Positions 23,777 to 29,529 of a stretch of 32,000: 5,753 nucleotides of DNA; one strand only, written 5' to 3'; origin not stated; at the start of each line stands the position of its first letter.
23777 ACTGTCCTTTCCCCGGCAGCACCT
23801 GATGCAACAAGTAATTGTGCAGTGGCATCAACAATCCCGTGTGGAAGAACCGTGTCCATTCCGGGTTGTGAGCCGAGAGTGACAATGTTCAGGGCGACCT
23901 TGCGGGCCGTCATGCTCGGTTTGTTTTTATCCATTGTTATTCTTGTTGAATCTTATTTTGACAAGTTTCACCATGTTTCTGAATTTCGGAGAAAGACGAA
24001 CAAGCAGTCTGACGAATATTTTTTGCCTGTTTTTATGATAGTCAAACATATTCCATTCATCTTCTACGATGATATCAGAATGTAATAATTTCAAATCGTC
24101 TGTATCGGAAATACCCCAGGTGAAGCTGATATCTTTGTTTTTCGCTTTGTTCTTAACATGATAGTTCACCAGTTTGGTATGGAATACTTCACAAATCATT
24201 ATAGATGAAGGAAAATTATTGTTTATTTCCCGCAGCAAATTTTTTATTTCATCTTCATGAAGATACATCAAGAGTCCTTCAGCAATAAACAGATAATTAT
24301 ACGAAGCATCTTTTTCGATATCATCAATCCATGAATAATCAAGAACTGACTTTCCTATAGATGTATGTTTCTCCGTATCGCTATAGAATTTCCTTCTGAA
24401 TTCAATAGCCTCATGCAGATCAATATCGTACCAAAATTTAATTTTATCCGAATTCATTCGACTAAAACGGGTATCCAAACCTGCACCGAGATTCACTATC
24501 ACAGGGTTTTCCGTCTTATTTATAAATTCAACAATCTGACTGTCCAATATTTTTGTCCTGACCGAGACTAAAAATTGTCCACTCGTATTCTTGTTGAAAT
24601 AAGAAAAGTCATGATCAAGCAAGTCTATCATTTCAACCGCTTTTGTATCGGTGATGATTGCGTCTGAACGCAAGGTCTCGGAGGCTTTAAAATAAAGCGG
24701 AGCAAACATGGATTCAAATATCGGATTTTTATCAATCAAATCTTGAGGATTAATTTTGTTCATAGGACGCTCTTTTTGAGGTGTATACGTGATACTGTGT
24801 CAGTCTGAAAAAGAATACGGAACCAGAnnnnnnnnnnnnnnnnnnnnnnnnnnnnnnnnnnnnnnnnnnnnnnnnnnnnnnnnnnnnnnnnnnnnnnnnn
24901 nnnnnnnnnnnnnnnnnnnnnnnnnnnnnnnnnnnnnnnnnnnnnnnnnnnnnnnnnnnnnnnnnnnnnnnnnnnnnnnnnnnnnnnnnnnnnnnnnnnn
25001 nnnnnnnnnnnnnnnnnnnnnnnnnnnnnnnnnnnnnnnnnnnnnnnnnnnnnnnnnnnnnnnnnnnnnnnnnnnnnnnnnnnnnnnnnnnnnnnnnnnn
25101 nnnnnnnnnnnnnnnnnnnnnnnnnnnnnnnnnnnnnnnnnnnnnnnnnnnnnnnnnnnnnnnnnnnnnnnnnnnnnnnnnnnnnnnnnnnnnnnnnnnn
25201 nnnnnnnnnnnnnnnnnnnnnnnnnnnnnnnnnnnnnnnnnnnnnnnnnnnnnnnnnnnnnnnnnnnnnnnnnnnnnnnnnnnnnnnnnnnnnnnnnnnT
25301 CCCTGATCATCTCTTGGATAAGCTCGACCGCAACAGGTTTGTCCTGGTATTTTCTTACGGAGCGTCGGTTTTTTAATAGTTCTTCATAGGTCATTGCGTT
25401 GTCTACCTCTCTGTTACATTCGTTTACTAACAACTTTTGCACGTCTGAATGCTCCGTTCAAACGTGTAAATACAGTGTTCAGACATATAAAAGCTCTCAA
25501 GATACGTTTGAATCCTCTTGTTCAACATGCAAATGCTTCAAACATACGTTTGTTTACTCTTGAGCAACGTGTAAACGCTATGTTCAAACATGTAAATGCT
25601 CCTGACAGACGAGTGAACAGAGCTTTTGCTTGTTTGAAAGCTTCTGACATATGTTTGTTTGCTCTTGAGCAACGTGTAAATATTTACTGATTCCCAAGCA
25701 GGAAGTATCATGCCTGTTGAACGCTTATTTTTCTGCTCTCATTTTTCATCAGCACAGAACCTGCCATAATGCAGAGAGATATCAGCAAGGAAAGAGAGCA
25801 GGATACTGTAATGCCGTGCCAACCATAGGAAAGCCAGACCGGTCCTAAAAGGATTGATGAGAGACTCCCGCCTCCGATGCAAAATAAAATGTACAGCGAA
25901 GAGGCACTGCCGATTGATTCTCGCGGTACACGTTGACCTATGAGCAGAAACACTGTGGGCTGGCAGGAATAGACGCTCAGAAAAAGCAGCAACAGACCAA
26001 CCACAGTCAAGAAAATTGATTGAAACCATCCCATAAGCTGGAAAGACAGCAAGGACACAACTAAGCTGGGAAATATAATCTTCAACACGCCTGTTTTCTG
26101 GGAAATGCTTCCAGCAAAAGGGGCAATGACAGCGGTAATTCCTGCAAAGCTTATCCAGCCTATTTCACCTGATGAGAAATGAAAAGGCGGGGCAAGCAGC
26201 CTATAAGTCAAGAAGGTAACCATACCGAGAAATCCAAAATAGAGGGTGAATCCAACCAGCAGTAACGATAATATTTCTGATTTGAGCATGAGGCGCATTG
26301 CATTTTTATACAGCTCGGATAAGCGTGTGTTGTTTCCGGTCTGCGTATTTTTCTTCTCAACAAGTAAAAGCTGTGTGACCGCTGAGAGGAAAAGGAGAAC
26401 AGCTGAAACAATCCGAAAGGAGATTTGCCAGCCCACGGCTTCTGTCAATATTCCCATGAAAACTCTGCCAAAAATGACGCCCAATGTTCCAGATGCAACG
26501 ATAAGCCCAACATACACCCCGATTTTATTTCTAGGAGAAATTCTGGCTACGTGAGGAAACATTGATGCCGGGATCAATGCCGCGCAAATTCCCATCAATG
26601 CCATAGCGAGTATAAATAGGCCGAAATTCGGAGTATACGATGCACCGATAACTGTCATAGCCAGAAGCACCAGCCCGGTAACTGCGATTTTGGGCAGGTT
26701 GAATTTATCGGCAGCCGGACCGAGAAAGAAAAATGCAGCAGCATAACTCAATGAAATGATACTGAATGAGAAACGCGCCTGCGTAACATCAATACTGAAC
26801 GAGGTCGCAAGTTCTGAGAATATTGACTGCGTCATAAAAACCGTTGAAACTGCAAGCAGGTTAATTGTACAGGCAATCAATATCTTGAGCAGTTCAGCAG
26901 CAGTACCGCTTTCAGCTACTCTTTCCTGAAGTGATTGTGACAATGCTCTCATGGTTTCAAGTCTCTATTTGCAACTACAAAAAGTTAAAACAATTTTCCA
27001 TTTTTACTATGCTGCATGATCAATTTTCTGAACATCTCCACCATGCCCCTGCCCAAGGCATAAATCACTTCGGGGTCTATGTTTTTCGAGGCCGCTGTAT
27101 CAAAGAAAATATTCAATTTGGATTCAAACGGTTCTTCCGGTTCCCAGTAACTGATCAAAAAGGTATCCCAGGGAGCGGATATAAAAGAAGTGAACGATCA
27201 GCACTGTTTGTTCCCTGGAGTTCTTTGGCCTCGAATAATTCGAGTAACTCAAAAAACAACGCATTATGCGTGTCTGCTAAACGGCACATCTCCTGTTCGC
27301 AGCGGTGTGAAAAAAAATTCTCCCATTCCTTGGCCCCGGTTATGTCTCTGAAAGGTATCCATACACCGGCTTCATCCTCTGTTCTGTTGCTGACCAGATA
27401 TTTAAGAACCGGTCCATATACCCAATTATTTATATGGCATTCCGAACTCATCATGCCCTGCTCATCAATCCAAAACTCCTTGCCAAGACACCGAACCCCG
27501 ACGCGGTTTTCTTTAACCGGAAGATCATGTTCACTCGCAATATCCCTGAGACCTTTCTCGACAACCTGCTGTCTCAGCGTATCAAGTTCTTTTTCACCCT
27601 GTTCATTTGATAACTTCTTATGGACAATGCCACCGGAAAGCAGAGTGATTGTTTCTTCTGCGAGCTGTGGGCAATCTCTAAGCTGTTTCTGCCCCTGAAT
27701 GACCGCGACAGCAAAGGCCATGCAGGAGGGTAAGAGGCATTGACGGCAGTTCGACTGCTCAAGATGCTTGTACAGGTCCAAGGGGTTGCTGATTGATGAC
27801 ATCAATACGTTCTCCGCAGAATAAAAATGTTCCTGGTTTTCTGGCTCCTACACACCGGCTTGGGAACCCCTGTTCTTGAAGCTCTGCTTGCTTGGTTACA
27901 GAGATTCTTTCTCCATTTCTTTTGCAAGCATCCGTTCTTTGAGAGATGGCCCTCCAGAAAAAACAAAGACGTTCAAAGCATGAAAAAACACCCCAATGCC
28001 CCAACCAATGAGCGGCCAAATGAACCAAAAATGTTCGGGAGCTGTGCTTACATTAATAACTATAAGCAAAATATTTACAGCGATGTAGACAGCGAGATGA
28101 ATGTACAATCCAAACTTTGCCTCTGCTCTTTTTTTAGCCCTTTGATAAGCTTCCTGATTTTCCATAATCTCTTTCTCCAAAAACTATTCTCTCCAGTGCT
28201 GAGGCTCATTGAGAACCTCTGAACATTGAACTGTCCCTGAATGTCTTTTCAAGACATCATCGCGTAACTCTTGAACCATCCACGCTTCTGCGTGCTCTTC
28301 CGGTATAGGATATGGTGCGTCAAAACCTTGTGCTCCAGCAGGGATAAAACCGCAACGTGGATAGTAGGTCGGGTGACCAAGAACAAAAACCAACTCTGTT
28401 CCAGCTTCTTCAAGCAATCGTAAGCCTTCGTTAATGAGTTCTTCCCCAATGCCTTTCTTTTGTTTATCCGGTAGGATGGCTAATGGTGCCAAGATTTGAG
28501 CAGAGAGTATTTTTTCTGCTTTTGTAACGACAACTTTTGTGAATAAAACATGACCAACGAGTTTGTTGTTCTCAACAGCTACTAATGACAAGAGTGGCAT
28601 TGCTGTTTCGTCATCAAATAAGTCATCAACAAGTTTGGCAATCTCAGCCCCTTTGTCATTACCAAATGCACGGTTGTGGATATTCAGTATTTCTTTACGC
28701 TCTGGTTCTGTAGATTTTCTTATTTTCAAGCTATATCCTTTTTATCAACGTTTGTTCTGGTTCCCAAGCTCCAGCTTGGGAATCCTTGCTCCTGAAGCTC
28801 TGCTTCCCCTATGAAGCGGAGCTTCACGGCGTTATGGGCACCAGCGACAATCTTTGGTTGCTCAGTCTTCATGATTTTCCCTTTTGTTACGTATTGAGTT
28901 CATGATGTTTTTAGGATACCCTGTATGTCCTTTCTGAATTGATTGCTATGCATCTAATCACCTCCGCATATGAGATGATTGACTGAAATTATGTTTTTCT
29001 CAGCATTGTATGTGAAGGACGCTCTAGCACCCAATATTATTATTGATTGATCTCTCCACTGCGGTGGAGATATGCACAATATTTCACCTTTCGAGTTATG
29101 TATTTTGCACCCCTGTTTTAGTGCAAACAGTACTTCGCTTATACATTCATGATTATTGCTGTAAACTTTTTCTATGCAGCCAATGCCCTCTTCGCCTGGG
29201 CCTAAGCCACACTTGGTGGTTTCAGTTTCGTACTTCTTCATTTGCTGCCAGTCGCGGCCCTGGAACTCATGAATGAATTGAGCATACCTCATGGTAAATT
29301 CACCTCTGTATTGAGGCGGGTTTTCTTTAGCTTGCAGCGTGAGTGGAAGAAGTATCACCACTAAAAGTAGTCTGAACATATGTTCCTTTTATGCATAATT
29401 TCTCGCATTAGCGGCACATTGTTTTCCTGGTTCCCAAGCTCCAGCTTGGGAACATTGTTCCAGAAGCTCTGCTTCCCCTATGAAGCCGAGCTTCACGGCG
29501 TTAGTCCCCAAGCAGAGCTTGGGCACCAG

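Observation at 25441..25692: Array 2: twelve 21-bp units in perfect phase with 105-bp higher-order structure, related to array 1, in the MFS-nitroreductase spacer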

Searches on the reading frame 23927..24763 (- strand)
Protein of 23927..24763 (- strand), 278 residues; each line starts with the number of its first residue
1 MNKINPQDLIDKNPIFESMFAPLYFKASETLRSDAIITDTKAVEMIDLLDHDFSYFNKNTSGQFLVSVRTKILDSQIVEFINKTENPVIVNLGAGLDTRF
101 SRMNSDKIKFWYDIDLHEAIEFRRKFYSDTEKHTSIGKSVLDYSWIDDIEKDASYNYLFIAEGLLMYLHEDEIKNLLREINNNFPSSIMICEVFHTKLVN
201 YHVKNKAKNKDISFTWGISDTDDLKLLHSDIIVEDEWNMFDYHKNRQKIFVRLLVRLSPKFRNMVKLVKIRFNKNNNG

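Call 6: search_protein_families(library=pfam, proteins=[window:23927-24763:-])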
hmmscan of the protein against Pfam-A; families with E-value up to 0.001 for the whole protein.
window:23927-24763:- (278 aa): 1 family
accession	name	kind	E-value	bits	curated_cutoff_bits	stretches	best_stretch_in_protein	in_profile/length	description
PF04072.20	LCM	-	3.3e-14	53.6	22.3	1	65-180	64-186/187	Leucine carboxyl methyltransferase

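Call 50: find_encoding_contigs(protein=window:23927-24763:-, flank=4000, max_places=10)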
Protein window:23927-24763:- (278 aa): 2 contigs read that carry it; 1 place shown.
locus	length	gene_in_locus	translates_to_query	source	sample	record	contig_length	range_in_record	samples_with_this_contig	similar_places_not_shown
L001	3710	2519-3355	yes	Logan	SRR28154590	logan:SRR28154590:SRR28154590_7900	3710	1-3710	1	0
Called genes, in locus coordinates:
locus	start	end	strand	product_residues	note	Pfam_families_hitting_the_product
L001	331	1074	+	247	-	PF07690:MFS_1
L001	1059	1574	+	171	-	PF07690:MFS_1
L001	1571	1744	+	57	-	-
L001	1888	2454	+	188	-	PF14512:TM1586_NiRdase (faint), PF00881:Nitroreductase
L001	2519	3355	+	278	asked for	PF04072:LCM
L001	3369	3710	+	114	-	?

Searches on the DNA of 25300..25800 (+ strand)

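Call 57: search_rna_families(source=window, start=25300, end=25800, threshold=evalue, max_evalue=1)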
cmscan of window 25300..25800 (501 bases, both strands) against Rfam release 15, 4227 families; matches with E-value up to 1: 0.
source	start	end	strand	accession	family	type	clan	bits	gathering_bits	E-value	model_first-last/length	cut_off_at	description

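Call 58: search_dna_similar(query=window:25395-25707:+, collection=plasmids, mode=distant, max_evalue=0.01)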
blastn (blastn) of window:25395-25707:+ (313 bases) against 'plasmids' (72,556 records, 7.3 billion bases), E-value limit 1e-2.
No match.

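Call 60: search_dna_similar(query=window:25395-25707:+, collection=phages, mode=distant, max_evalue=0.01)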
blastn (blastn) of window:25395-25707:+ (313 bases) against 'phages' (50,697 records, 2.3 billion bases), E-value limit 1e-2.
No match.
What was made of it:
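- No similarity to plasmids or phages (calls 58, 60).
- Tried and rejected: No match (calls 58, 60).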

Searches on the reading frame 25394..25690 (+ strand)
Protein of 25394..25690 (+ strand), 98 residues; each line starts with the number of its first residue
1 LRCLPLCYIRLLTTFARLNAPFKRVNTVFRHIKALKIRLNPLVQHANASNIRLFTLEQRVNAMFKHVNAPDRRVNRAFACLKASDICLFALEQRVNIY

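Call 6: search_protein_families(library=pfam, proteins=[window:25394-25690:+])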
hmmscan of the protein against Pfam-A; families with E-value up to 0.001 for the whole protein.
window:25394-25690:+ (98 aa): 0 families

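Call 35: find_homologous_proteins(query=window:25439-25687:+, max_evalue=0.01)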
Query seq(83 aa): no candidate shares three 5-residue words with the query. No homologue found.
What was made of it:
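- No protein shares even three 5-residue words with it (call 35).
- Tried and rejected: Searched against 5.8 billion proteins with no result (call 35).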

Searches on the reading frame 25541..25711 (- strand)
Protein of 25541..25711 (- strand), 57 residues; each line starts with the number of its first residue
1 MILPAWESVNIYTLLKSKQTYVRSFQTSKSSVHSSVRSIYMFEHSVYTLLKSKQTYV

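Call 66: search_protein_representatives(protein=window:25541-25711:-)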
Query: 57 residues. Proteins with E-value up to 0.001 (for the whole library): 1; up to 1e-10: 1; up to 1e-30: 0. The best 1 are listed.
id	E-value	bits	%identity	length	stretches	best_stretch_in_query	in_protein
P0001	1.6e-28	111.9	100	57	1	1-57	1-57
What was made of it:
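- Tried and rejected: The 57-aa ORF found only itself among 1.84 billion representatives (call 66).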

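Call 84: search_protein_families(library=pfam, proteins=[window:25541-25711:-], max_evalue=10)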
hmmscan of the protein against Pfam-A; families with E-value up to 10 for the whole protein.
window:25541-25711:- (57 aa): 0 families

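Call 89: predict_structure(protein=window:25541-25711:-)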
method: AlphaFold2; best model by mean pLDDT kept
length: 57 residues; sequences in the alignment: 1
mean_pLDDT: 83.3   pTM: 0.41
mean pLDDT of the five models: 83.3, 83.1, 81.6, 67.3, 66.8
residues with pLDDT >= 90: 16; 70-90: 36; 50-70: 5; < 50: 0
segments of 3 or more residues with pLDDT < 50: none
pLDDT, mean of each block of 10 residues (from residue 1): 74 90 82 84 93 73
secondary structure, 60 per line:
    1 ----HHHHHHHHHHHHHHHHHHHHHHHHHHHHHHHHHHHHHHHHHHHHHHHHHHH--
elements in order: H5-55
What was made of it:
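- On Heptad-repeat protein encoded by a coding tandem repeat: AF2 gives one helix over residues 5-55, pLDDT 83 (call 89).
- AF2 single-sequence model gives one helix over residues 5-55, mean pLDDT 83 (call 89).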

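Call 90: find_encoding_contigs(protein=window:25541-25711:-, flank=3000, max_places=10)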
Protein window:25541-25711:- (57 aa): 1 contig read that carries it; 1 place shown.
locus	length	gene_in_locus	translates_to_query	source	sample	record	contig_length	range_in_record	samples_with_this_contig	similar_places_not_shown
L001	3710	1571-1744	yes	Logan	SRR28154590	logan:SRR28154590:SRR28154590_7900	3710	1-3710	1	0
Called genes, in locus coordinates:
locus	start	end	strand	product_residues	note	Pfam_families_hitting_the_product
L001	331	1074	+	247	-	PF07690:MFS_1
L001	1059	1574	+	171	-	PF07690:MFS_1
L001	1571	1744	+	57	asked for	-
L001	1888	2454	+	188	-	PF14512:TM1586_NiRdase (faint), PF00881:Nitroreductase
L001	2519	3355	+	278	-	PF04072:LCM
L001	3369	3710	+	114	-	?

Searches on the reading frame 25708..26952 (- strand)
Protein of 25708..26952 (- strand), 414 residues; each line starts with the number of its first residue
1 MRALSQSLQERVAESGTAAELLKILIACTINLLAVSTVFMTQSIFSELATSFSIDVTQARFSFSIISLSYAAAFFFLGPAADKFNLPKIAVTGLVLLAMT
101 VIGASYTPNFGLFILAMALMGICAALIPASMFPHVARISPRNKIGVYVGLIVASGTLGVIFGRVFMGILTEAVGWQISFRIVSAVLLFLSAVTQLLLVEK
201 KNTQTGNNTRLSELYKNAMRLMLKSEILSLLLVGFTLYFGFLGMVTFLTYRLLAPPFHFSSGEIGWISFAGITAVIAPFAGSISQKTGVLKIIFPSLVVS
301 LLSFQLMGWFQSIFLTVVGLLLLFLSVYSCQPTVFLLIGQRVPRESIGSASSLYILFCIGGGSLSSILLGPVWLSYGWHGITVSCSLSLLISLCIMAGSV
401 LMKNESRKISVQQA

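Call 6: search_protein_families(library=pfam, proteins=[window:25708-26952:-])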
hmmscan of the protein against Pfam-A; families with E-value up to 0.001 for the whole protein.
window:25708-26952:- (414 aa): 1 family
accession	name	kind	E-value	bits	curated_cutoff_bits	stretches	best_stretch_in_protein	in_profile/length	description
PF07690.21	MFS_1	-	9.1e-40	137.1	33.4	2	30-362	4-343/347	Major Facilitator Superfamily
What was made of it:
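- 25708..26952 (-): Upstream gene: MFS transporter. Pfam MFS_1, E=9e-40 (call 6).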

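Call 69: search_protein_families(library=ncbifam, proteins=[window:25708-26952:-], max_evalue=0.01)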
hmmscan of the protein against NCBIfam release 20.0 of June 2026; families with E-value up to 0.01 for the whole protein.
window:25708-26952:- (414 aa): 19 families
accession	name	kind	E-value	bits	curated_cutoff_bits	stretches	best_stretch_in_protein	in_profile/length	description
TIGR00881.1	2A0104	subfamily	5.7e-09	35.5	407.75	1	46-206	19-179/379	phosphoglycerate transporter protein PgtP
NF040856.1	FexB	exception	7.5e-09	34.9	950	1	14-189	6-181/469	chloramphenicol/florfenicol efflux MFS transporter FexB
NF049980.1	SfMCT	equivalog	9.5e-09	34.4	320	1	24-325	4-314/378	L-lactate MFS transporter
TIGR00880.1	2_A_01_02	superfamily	1.4e-08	35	131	1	68-197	5-138/141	multidrug resistance protein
TIGR00895.1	2A0115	subfamily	5.8e-07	28.8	418.55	1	22-200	16-195/398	aromatic acid/H+ symport family MFS transporter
NF047574.1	opine_export_Sa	equivalog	9.2e-07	28.2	235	1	23-188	211-379/388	staphylopine family metallophore export MFS transporter CntE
NF000218.1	FexA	exception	1.1e-06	27.5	900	1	15-196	15-197/475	chloramphenicol/florfenicol efflux MFS transporter FexA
NF011571.1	PRK14995.1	subfamily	3.9e-06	25.9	701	1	47-213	31-197/493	SmvA family efflux MFS transporter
NF008314.0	PRK11102.1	equivalog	1.7e-05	24.3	303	1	21-381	9-373/396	Bcr/CflA family multidrug efflux MFS transporter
NF053813.1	MFS_TcaB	equivalog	4.7e-05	22.3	475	1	21-369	5-357/396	putative multidrug effflux MFS transporter TcaB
NF007372.0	PRK09874.1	equivalog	0.00014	21.1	571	1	52-314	49-312/408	multidrug efflux MFS transporter MdtG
NF012184.0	tet_MFS_45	exception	0.00014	20.9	975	1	25-193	17-186/458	tetracycline efflux MFS transporter Tet(45)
TIGR00893.1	2A0114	subfamily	0.00017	20.6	395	1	47-393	19-393/399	D-galactonate transporter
NF047787.1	PhglyTportPgtP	equivalog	0.00034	19.5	750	1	48-215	55-224/451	phosphoglycerate transporter PgtP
TIGR00890.1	2A0111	subfamily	0.00083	18.4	374.85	1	24-394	5-376/377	oxalate/formate antiport family MFS transporter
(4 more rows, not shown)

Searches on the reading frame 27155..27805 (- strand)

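Call 44: search_protein_families(library=pfam, proteins=[window:27155-27805:-], max_evalue=0.01)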
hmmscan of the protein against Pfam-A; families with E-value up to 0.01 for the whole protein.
window:27155-27805:- (216 aa): 2 families
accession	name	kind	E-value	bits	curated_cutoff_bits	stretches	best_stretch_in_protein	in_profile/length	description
PF12654.12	DUF3786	-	3.1e-18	66.4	27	1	87-215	3-133/176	Domain of unknown function (DUF3786)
PF04060.18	FeS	-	8.3e-12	45.1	23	1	15-46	1-32/33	Putative Fe-S cluster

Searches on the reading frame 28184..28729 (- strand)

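Call 45: search_protein_families(library=pfam, proteins=[window:28184-28729:-], max_evalue=0.01)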
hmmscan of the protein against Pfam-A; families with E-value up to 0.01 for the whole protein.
window:28184-28729:- (181 aa): 4 families
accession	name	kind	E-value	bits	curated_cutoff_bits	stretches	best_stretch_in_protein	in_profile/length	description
PF13527.13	Acetyltransf_9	-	6.2e-11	42.8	25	1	2-128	1-124/127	Acetyltransferase (GNAT) domain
PF00583.31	Acetyltransf_1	-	1e-06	29.4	20.7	1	13-116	3-98/116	Acetyltransferase (GNAT) family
PF13508.13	Acetyltransf_7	-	1.2e-06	29.2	27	1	49-129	6-83/84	Acetyltransferase (GNAT) domain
PF13673.13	Acetyltransf_10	-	0.007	16.8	23.6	0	48-117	33-93/128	Acetyltransferase (GNAT) domain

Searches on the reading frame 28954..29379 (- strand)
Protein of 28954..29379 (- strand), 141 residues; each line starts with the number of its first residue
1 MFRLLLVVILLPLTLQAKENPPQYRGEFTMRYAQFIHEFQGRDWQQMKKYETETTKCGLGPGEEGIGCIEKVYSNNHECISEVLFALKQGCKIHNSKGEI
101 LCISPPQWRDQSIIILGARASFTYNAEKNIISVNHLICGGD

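Call 45: search_protein_families(library=pfam, proteins=[window:28954-29379:-], max_evalue=0.01)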
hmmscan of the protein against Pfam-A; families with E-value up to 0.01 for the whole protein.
window:28954-29379:- (141 aa): 0 families

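Call 51: find_encoding_contigs(protein=window:28954-29379:-, flank=4000, max_places=10)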
Protein window:28954-29379:- (141 aa): 2 contigs read that carry it; 2 places shown.
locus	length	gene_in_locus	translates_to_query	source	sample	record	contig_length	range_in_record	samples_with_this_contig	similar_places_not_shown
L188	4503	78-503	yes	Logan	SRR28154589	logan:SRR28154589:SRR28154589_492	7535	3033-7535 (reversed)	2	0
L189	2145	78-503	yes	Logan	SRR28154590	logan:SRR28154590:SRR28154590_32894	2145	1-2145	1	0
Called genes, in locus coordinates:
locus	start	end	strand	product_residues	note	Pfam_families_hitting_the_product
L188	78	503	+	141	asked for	-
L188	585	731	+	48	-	-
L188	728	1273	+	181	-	PF13527:Acetyltransf_9, PF00583:Acetyltransf_1 (weak), PF13508:Acetyltransf_7 (weak)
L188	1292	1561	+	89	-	PF13239:2TM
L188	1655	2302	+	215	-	PF04060:FeS, PF12654:DUF3786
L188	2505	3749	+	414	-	PF07690:MFS_1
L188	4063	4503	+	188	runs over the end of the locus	PF14512:TM1586_NiRdase (faint), PF00881:Nitroreductase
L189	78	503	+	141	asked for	-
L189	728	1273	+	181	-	PF13527:Acetyltransf_9, PF00583:Acetyltransf_1 (weak), PF13508:Acetyltransf_7 (weak)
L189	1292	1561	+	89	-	PF13239:2TM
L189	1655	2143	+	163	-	?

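Call 69: search_protein_families(library=ncbifam, proteins=[window:28954-29379:-], max_evalue=0.01)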
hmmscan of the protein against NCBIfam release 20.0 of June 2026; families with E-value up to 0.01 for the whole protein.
window:28954-29379:- (141 aa): 0 families
